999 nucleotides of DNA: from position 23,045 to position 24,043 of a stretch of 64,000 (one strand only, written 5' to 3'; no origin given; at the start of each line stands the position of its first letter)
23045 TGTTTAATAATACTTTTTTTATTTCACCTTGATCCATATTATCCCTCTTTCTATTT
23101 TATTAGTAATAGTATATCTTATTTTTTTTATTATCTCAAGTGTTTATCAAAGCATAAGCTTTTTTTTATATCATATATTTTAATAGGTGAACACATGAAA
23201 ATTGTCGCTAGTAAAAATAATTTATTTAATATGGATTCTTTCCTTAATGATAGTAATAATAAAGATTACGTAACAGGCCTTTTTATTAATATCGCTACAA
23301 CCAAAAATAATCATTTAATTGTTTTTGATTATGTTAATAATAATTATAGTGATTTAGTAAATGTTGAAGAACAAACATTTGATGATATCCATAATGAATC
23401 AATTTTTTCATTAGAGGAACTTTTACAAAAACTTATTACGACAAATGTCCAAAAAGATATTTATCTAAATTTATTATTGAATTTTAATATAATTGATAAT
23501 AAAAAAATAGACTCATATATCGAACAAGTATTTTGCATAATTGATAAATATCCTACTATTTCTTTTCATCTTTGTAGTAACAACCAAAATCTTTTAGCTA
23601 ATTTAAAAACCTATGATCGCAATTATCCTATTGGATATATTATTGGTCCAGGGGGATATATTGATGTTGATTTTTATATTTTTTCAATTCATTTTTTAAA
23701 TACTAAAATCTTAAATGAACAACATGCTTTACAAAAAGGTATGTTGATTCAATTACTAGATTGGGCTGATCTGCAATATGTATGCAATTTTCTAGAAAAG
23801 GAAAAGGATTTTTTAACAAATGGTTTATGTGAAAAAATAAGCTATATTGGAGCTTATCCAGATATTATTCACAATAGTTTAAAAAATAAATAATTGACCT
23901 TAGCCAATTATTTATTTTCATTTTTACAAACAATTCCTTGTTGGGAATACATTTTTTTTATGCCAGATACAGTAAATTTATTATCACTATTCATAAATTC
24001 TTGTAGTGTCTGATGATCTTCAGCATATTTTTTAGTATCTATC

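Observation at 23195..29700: Degraded mobile/defence island splitting the conserved hpf-secA-prfB linkage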

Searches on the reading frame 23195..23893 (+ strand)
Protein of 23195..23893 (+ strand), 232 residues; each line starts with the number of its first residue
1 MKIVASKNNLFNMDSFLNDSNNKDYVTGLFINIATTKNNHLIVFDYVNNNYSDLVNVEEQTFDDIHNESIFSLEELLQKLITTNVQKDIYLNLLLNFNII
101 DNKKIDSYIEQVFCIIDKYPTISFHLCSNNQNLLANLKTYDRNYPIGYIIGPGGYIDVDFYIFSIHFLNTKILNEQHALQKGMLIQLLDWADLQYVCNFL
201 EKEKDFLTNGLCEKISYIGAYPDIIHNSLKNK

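Call 3: search_protein_families(library=pfam, proteins=[window:23195-23893:+], max_evalue=0.01)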
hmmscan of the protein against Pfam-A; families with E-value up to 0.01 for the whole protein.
window:23195-23893:+ (232 aa): 0 families

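Call 4: search_protein_families(library=padloc, proteins=[window:23195-23893:+], max_evalue=0.01)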
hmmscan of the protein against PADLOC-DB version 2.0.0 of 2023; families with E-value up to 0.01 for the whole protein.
window:23195-23893:+ (232 aa): 0 families

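Call 23: search_protein_families(library=ncbifam, proteins=[window:23195-23893:+], max_evalue=0.001)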
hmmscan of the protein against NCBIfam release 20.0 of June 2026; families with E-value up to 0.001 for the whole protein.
window:23195-23893:+ (232 aa): 0 families

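Call 55: search_solved_structures(query=window:23195-23893:+, max_evalue=10)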
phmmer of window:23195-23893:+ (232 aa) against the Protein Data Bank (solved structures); distinct sequences matched with E-value up to 10: 0.
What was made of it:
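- Tried and rejected: No match in Pfam, NCBIfam, PADLOC or PDB sequences (calls 3, 4, 23, 55).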
